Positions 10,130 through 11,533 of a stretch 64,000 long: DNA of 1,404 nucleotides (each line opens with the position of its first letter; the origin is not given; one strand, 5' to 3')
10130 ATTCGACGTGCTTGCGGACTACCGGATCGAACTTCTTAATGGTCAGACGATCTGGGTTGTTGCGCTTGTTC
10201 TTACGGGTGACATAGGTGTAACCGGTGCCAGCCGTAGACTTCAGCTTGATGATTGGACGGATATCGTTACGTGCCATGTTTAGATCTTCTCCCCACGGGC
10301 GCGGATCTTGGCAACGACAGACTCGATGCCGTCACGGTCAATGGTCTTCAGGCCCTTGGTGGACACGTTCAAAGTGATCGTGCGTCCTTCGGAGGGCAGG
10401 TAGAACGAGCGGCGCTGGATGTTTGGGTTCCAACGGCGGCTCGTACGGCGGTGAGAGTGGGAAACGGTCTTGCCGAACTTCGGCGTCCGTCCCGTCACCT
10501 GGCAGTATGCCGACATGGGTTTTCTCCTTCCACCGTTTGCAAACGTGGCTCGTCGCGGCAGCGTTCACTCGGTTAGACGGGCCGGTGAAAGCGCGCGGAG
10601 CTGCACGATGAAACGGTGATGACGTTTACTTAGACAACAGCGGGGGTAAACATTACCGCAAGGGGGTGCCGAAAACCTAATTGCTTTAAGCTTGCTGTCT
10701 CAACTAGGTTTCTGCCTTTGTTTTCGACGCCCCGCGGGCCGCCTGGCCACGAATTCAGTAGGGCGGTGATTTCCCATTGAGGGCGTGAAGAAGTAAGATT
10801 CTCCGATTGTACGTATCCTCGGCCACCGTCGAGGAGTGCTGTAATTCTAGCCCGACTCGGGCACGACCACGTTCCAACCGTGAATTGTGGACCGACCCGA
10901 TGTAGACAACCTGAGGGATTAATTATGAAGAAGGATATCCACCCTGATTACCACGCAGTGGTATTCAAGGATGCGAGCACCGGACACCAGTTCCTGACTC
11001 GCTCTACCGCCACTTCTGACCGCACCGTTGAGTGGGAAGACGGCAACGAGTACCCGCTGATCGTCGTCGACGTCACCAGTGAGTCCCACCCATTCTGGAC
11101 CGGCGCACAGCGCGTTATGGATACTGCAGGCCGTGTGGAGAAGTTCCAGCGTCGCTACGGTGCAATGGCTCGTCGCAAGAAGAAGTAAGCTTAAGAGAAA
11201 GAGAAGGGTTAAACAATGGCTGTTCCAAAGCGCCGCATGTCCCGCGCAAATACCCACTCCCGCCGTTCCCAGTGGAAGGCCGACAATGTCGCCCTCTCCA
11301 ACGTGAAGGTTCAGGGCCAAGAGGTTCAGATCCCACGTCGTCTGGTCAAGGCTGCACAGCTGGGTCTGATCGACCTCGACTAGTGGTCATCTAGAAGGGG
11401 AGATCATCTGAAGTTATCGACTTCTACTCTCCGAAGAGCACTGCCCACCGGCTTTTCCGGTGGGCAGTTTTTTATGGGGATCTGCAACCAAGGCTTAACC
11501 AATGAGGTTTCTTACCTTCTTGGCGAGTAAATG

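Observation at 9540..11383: Complete set of cysteine-less (zinc-independent) ribosomal proteins in two divergent operons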

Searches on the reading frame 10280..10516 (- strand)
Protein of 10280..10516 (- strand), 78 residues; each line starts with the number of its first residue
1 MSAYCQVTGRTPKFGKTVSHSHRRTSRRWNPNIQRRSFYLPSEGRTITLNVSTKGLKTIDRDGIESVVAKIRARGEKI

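Call 5: search_protein_families(library=ncbifam, proteins=[window:10280-10516:-], max_evalue=0.001)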
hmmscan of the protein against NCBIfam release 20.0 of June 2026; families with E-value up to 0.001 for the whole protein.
window:10280-10516:- (78 aa): 1 family
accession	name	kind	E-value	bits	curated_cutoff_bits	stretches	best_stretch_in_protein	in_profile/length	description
TIGR00009.1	L28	equivalog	5e-24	84.5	48.3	1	1-58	1-58/58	50S ribosomal protein L28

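Call 6: search_protein_families(library=pfam, proteins=[window:10280-10516:-], max_evalue=0.001)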
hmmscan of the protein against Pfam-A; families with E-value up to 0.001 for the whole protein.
window:10280-10516:- (78 aa): 1 family
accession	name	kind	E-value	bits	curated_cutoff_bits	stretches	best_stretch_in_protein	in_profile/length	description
PF00830.24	Ribosomal_L28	-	4.6e-26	91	27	1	5-61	3-59/60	Ribosomal L28 family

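Call 7: find_encoding_contigs(protein=window:10280-10516:-, flank=3000, max_places=6)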
Protein window:10280-10516:- (78 aa): 22 contigs read that carry it; 6 places shown.
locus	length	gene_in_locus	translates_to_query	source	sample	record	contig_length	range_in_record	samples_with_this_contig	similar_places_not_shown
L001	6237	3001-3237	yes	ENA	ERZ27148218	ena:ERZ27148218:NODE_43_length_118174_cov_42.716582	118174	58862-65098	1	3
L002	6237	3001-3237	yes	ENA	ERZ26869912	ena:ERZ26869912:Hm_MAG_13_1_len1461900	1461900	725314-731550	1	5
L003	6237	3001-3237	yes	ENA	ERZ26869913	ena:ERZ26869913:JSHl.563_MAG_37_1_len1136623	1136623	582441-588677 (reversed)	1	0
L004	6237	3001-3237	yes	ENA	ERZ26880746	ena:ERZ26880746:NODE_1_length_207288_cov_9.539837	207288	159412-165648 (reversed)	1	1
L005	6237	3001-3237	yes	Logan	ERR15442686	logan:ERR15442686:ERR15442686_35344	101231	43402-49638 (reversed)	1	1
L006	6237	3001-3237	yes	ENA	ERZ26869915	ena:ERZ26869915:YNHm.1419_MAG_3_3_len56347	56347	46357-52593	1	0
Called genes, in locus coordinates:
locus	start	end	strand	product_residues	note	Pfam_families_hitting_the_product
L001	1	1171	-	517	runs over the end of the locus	PF00672:HAMP, PF00512:HisKA, PF02518:HATPase_c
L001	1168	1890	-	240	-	PF00072:Response_reg, PF00486:Trans_reg_C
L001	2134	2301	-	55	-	PF01783:Ribosomal_L32p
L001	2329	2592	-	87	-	PF01197:Ribosomal_L31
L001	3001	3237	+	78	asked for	PF00830:Ribosomal_L28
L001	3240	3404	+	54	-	PF00471:Ribosomal_L33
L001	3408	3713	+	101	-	PF00253:Ribosomal_S14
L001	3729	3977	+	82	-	PF01084:Ribosomal_S18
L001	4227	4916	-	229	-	-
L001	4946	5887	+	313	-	PF03547:Mem_trans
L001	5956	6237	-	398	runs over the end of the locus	PF00108:Thiolase_N, PF02803:Thiolase_C, PF22691:Thiolase_C_1 (faint)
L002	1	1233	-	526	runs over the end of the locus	PF00672:HAMP, PF00512:HisKA, PF02518:HATPase_c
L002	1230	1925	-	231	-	PF00072:Response_reg, PF00486:Trans_reg_C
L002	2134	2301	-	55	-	PF01783:Ribosomal_L32p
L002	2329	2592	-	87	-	PF01197:Ribosomal_L31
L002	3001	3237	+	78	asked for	PF00830:Ribosomal_L28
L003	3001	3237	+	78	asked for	PF00830:Ribosomal_L28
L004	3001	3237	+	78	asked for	PF00830:Ribosomal_L28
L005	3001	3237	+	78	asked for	PF00830:Ribosomal_L28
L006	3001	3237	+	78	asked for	PF00830:Ribosomal_L28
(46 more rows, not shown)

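Call 11: find_related_loci(query=window:10280-10516:-, collection=genome_contigs, flank=3000)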
Query window:10280-10516:- (78 aa) in genome_contigs; peptide patterns used: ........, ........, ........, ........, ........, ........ (x = any residue, [..] = any of these).
600 stretches matched a pattern (row limit reached: there are more); 589 encode a relative of the query (tblastn E <= 1e-3); the best 80 are kept; 80 distinct loci.
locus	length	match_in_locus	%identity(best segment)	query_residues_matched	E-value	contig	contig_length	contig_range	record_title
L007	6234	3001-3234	95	1-78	3e-47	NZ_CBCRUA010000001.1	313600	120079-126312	Corynebacterium falsenii strain CIP105466T isolate CIP105466T NODE_0001, whole genome shotgun sequence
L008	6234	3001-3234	92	1-78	1e-45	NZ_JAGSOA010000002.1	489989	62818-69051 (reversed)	Corynebacterium parakroppenstedtii strain MC-26 Scaffold2, whole genome shotgun sequence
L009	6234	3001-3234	88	1-78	2e-44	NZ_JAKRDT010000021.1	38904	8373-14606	Corynebacterium tuberculostearicum strain CTNIH4 NODE_21_length_38904_cov_18.477503_pilon, whole genome shotgun sequence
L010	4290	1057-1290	88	1-78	2e-44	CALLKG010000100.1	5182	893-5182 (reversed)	MAG TPA_asm: Corynebacterium tuberculostearicum isolate ERR1332617_bin.18_CONCOCT_v1.1_MAG genome assembly, contig: ERZ1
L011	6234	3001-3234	83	1-78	2e-42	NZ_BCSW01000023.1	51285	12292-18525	Dietzia cinnamea NBRC 102147, whole genome shotgun sequence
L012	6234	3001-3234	83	1-78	2e-42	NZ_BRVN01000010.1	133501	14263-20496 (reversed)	Dietzia sp. NCCP-2495 Sequence10, whole genome shotgun sequence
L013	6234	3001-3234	83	1-78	8e-42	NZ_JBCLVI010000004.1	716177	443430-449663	Gordonia sp. CPCC 205333 Scaffold4_1, whole genome shotgun sequence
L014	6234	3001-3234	78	1-78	2e-41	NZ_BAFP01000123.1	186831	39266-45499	Nocardia abscessus NBRC 100374, whole genome shotgun sequence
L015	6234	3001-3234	79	1-78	5e-41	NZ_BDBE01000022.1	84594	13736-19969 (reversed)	Nocardia caishijiensis NBRC 108228, whole genome shotgun sequence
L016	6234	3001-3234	79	1-78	5e-41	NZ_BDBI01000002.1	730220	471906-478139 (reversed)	Nocardia ignorata NBRC 108230, whole genome shotgun sequence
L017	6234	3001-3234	79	1-78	5e-40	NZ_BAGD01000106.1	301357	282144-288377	Nocardia otitidiscaviarum NBRC 14405, whole genome shotgun sequence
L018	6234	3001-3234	77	1-78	5e-40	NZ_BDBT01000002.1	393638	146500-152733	Nocardia shimofusensis NBRC 100134, whole genome shotgun sequence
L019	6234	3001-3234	79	1-78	2e-40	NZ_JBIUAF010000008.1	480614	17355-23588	Nocardia sp. NPDC052566 NPDC052566_374_D5.ctg-0008, whole genome shotgun sequence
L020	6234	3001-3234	81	1-78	1e-39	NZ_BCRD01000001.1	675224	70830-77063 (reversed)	Corynebacterium xerosis NBRC 16721 = ATCC 373 strain NBRC 16721, whole genome shotgun sequence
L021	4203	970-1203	76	1-78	9e-40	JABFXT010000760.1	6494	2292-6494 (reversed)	MAG: Nocardia sp. isolate Bin7.14 NODE_6334_length_6494_cov_2.718277, whole genome shotgun sequence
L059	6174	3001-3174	53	1-58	1e-15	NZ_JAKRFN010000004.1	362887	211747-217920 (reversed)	Mycobacterium sp. PSTR-4-N NODE_4_length_362887_cov_24.057821, whole genome shotgun sequence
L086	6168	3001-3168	55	1-57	4e-15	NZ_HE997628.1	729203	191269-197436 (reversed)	Tsukamurella sp. 1534, whole genome shotgun sequence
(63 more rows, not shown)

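Call 21: list_cluster_members(proteins=[window:10280-10516:-, window:9804-10109:-, window:10925-11188:+, window:12346-13899:+, window:7631-8572:-])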
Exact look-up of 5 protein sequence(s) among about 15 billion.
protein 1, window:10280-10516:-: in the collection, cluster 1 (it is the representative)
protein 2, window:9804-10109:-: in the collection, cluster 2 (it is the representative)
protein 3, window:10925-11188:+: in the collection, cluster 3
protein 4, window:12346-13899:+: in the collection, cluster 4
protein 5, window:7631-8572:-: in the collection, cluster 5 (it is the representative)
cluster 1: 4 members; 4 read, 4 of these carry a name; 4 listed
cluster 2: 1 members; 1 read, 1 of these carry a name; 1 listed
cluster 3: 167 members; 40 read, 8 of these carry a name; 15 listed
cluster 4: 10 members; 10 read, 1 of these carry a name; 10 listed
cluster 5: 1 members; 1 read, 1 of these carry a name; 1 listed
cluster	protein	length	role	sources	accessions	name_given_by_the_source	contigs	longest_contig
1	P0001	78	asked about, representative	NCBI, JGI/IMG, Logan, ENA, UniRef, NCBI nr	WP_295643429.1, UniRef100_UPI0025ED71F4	50S ribosomal protein L28 [uncultured Corynebacterium sp.] | 50S ribosomal protein L28 n=1 Tax=uncultured Corynebacterium sp. TaxID=159447 ...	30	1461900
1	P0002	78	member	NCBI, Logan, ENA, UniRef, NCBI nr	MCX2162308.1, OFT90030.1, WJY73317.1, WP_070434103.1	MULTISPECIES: 50S ribosomal protein L28 [Corynebacterium] | 50S ribosomal protein L28 n=1 Tax=Corynebacterium TaxID=1716 RepID=UPI0008A21CC9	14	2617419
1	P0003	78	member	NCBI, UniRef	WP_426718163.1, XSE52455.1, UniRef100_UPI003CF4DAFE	50S ribosomal protein L28 [Corynebacterium auriscanis] | 50S ribosomal protein L28 n=1 Tax=Corynebacterium auriscanis TaxID=99807 ...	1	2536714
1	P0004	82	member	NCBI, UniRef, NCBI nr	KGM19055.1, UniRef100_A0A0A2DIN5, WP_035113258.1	50S ribosomal protein L28 [Corynebacterium auriscanis] | Large ribosomal subunit protein bL28 n=1 Tax=Corynebacterium auriscanis TaxID=99807 ...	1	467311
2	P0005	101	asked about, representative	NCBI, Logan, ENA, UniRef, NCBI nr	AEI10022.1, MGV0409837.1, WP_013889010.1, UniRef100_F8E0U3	30S ribosomal protein S14 [Corynebacterium resistens DSM 45100] | Small ribosomal subunit protein uS14 n=1 Tax=Corynebacterium resistens (strain DSM 45100 ... | 30S ribosomal protein S14 [Corynebacterium resistens]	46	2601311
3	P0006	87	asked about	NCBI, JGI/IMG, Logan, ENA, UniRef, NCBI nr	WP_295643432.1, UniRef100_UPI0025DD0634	type B 50S ribosomal protein L31 [uncultured Corynebacterium sp.] | type B 50S ribosomal protein L31 n=1 Tax=uncultured Corynebacterium sp. TaxID=159447 ...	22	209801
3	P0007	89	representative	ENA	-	-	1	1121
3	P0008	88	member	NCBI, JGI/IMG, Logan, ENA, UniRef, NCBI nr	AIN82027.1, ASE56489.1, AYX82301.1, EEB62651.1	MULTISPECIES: type B 50S ribosomal protein L31 [Corynebacterium] | Large ribosomal subunit protein bL31B n=1 Tax=Corynebacterium amycolatum TaxID=43765 ...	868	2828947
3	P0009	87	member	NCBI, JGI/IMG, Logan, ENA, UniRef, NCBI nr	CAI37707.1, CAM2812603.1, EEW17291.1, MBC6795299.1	type B 50S ribosomal protein L31 [Corynebacterium macclintockiae] | large subunit ribosomal protein L31 | Large ribosomal subunit protein bL31B n=3 Tax=Corynebacterium TaxID=1716 RepID=RL31B_CORJK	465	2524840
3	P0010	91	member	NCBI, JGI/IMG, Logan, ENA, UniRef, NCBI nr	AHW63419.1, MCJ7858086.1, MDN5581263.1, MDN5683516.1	MAG: type B 50S ribosomal protein L31 [Corynebacterium sp.] | large subunit ribosomal protein L31 | Large ribosomal subunit protein bL31B n=2 Tax=Corynebacterium TaxID=1716 ...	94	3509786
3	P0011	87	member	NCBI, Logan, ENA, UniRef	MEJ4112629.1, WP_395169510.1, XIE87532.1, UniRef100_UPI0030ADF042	type B 50S ribosomal protein L31 [Corynebacterium kroppenstedtii] | type B 50S ribosomal protein L31 n=1 Tax=Corynebacterium sp. PCR 32 TaxID=3351342 ...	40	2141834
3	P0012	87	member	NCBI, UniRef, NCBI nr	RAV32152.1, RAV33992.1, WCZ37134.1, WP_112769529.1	type B 50S ribosomal protein L31 [Corynebacterium heidelbergense] | Large ribosomal subunit protein bL31B n=1 Tax=Corynebacterium heidelbergense ...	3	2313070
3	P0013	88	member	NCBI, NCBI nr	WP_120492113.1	type B 50S ribosomal protein L31 [Corynebacterium lactis]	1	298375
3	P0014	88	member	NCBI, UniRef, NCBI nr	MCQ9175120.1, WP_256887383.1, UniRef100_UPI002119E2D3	type B 50S ribosomal protein L31 [Corynebacterium amycolatum] | type B 50S ribosomal protein L31 n=1 Tax=Corynebacterium amycolatum TaxID=43765 ...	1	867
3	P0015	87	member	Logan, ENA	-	-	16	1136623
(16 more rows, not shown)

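Call 49: search_solved_structures(query=window:10280-10516:-, max_evalue=1e-8)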
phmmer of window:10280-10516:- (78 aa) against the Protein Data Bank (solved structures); distinct sequences matched with E-value up to 1e-8: 24.
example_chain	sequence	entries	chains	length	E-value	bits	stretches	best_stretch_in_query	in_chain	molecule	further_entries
6dzp_y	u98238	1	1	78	8.1e-36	124.4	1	1-77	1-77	50S ribosomal protein L28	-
9ebb_y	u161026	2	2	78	1.4e-35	123.6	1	1-78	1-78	Large ribosomal subunit protein bL28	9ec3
8fr8_y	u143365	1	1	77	2e-35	123.1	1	2-78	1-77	50S ribosomal protein L28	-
9e16_y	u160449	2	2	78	2.7e-35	122.7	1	1-78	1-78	50S ribosomal protein L28 C- | 50S ribosomal protein bL28-c minus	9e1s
6dzi_y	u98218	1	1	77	3.9e-35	122.2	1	2-77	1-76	50S ribosomal protein L28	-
7unr_Z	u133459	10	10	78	3.2e-22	81.3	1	1-77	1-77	50S ribosomal protein L28 | Large ribosomal subunit protein bL28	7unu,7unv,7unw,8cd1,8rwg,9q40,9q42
6spb_X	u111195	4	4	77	1e-21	79.6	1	3-77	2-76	50S ribosomal protein L28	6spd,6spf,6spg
9tz5_9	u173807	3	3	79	2.7e-21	78.3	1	1-75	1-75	Large ribosomal subunit protein bL28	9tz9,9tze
6v39_W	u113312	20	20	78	3.9e-21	77.8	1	1-78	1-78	50S ribosomal protein L28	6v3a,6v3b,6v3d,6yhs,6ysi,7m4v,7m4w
24yw_X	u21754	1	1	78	5.6e-20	74.2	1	1-78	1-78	Large ribosomal subunit protein bL28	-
8rd8_WD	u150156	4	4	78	9.8e-20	73.4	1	1-78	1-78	Large ribosomal subunit protein bL28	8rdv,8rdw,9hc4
11bq_w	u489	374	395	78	1.1e-19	73.3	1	1-77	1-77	50S ribosomal protein L28 | Large ribosomal subunit protein bL28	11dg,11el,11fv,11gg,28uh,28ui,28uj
4v6y_BX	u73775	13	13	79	1.1e-19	73.2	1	1-77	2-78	50S ribosomal protein L25 | 50S ribosomal protein L28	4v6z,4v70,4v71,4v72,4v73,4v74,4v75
10qm_f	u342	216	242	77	3.5e-19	71.6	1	3-77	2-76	50S ribosomal protein L28 | 50S ribosomal protein bL28 | Large ribosomal subunit protein bL28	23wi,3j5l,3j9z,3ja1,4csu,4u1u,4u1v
9hig_w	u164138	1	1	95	8.2e-19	70.5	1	1-78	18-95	Large ribosomal subunit protein bL28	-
9h91_X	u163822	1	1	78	1.2e-18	70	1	1-78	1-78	50S ribosomal protein L28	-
7jil_X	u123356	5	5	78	1.5e-14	57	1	1-75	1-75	50S ribosomal protein L28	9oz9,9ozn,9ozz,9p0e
5v7q_X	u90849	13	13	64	1.1e-13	54.3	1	1-57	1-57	50S ribosomal protein L28 | Large ribosomal subunit protein bL28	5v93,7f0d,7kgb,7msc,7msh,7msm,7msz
5o60_Y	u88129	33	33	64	1.1e-13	54.2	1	1-56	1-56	50S ribosomal protein L28 | LSU ribosomal protein L28P | Large ribosomal subunit protein bL28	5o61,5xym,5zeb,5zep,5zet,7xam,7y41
7s0s_Z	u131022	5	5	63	3.5e-13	52.6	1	3-56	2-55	50S ribosomal protein L28 | Large ribosomal subunit protein bL28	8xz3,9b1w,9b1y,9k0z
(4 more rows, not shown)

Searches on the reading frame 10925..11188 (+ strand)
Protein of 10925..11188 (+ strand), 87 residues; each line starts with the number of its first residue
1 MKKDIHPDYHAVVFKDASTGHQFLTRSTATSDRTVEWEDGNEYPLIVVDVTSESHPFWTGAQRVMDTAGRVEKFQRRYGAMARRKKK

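Call 5: search_protein_families(library=ncbifam, proteins=[window:10925-11188:+], max_evalue=0.001)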
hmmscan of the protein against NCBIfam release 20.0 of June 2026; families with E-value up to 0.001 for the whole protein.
window:10925-11188:+ (87 aa): 4 families
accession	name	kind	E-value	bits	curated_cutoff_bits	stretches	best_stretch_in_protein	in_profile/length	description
NF002462.1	PRK01678.1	exception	2.8e-42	142.7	86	1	1-79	1-79/80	type B 50S ribosomal protein L31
TIGR00105.1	L31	equivalog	3.3e-24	84.8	38.35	1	1-80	1-67/68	50S ribosomal protein L31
NF001809.0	PRK00528.1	equivalog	4e-21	74.9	70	1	1-83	1-73/75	50S ribosomal protein L31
NF000612.0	PRK00019.1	equivalog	5.2e-20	70.9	70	1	1-83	1-70/72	50S ribosomal protein L31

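Call 6: search_protein_families(library=pfam, proteins=[window:10925-11188:+], max_evalue=0.001)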
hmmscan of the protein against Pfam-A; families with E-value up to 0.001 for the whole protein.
window:10925-11188:+ (87 aa): 1 family
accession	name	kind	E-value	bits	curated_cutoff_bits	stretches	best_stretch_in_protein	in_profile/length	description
PF01197.23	Ribosomal_L31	-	2.5e-30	104.9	27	1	1-79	1-65/65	Ribosomal protein L31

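Call 50: search_solved_structures(query=window:10925-11188:+, max_evalue=1e-8)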
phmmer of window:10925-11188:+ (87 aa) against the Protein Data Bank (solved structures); distinct sequences matched with E-value up to 1e-8: 35.
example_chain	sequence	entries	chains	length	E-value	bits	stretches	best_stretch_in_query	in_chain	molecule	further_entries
6dzi_g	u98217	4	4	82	1.4e-34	120.7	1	1-79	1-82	50S ribosomal protein L31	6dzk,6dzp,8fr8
7nhk_3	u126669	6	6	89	6.9e-29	102.6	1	1-80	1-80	50S ribosomal protein L31 type B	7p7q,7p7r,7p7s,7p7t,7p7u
6o8z_1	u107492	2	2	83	7.3e-29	102.5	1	1-80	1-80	50S ribosomal protein L31 type B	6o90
5myj_B3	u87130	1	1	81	5.6e-28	99.7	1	1-80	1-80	50S ribosomal protein L31 type B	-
8fmw_Ac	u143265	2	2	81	5.9e-28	99.6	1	1-79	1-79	50S ribosomal protein L31 type B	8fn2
5li0_3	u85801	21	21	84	1.2e-26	95.4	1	1-81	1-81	50S ribosomal protein L31 type B | Large ribosomal subunit protein bL31B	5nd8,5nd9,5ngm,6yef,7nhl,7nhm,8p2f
7nhn_4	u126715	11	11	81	2.9e-26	94.2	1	1-80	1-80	50S ribosomal protein L31 type B | Large ribosomal subunit protein bL31B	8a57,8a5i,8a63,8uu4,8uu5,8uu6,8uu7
7p48_Y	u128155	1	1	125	5.9e-26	93.2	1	1-80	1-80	50S ribosomal protein L31 type B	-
9t4r_4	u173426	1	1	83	1.3e-24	88.9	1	1-81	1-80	Large ribosomal subunit protein bL31B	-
5tcu_LF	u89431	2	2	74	2.7e-24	87.9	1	1-74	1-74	50S ribosomal protein L31 type B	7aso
8rd8_fJ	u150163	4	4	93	3.3e-24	87.7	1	1-87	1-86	Large ribosomal subunit protein bL31B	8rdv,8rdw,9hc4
6o8x_1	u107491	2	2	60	1.5e-22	82.3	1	1-60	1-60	50S ribosomal protein L31 type B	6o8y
9i5t_12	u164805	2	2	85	1.6e-22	82.3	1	1-84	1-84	Large ribosomal subunit protein bL31B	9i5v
6o8w_1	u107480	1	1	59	9.6e-22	79.8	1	1-59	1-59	50S ribosomal protein L31 type B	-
7jil_a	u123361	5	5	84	3e-21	78.2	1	1-83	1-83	50S ribosomal protein L31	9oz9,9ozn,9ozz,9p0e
6fxc_AY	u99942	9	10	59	9.6e-20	73.4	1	1-59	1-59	50S ribosomal protein L31 type B | Large ribosomal subunit protein bL31B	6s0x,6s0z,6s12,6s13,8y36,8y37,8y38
6i7v_D7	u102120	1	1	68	1.2e-14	57.2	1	1-67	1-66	50S ribosomal protein L31 type B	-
5o5j_g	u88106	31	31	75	2.3e-13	53.1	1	1-81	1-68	50S ribosomal protein L31 | Large ribosomal subunit protein bL31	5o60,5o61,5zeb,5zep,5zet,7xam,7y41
7unr_3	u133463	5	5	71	3.6e-13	52.5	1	1-82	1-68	50S ribosomal protein L31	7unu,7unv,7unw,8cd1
8crx_4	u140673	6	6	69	1.1e-12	50.9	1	1-80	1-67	50S ribosomal protein L31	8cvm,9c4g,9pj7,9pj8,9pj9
5v7q_6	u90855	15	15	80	2.5e-12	49.8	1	1-80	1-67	50S ribosomal protein L31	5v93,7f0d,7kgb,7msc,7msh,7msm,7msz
10px_14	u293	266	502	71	1.5e-11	47.3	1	42-84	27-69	50S ribosomal protein L31 | 50S ribosomal protein L32 | 50S ribosomal protein L30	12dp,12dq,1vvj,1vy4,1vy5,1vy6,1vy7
4zer_14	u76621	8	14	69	2.3e-11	46.7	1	42-83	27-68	50S ribosomal protein L31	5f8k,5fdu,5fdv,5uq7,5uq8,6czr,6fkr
1nkw_Y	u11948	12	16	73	2.5e-11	46.6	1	38-86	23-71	50S ribosomal protein L31 | ribosomal protein L31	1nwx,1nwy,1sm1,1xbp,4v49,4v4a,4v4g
4v63_B4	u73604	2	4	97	3.2e-11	46.2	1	43-84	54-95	50S ribosomal protein L31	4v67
6ysi_W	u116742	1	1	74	3.3e-11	46.2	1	2-86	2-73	50S ribosomal protein L31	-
4v87_A4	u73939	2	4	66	6e-11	45.4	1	42-79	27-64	50S ribosomal protein L31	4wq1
6gzq_Z1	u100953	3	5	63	7.4e-10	41.9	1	42-78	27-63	50S ribosomal protein L31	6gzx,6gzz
7qg8_L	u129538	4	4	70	1.4e-09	41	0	1-80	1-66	50S ribosomal protein L31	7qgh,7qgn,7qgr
11bq_4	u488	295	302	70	1.6e-09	40.9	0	1-79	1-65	50S ribosomal protein L31 | Large ribosomal subunit protein bL31 | Large ribosomal subunit protein bL31A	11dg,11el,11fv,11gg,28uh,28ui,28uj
7otc_5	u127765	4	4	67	1.9e-09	40.6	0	1-79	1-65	50S ribosomal protein L31 | Large ribosomal subunit protein bL31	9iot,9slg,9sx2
23wi_6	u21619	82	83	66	2e-09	40.5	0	1-79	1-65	Large ribosomal subunit protein bL31 | 50S ribosomal protein L31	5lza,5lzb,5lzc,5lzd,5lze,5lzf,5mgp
7acj_a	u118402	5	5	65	2.5e-09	40.2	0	1-78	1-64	50S ribosomal protein L31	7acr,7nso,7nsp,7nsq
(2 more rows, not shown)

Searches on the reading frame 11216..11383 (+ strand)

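Call 5: search_protein_families(library=ncbifam, proteins=[window:11216-11383:+], max_evalue=0.001)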
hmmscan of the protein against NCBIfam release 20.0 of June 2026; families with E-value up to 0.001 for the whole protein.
window:11216-11383:+ (55 aa): 1 family
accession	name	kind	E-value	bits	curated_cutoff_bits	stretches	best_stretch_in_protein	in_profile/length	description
TIGR01031.1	rpmF_bact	equivalog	3e-08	33.8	22.6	1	2-34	1-34/56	50S ribosomal protein L32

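Call 6: search_protein_families(library=pfam, proteins=[window:11216-11383:+], max_evalue=0.001)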
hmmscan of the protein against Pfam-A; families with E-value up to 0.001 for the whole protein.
window:11216-11383:+ (55 aa): 1 family
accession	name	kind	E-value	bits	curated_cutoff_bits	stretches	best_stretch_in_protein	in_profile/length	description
PF01783.29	Ribosomal_L32p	-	4.2e-10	40.1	21.3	1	2-45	1-43/56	Ribosomal L32p protein family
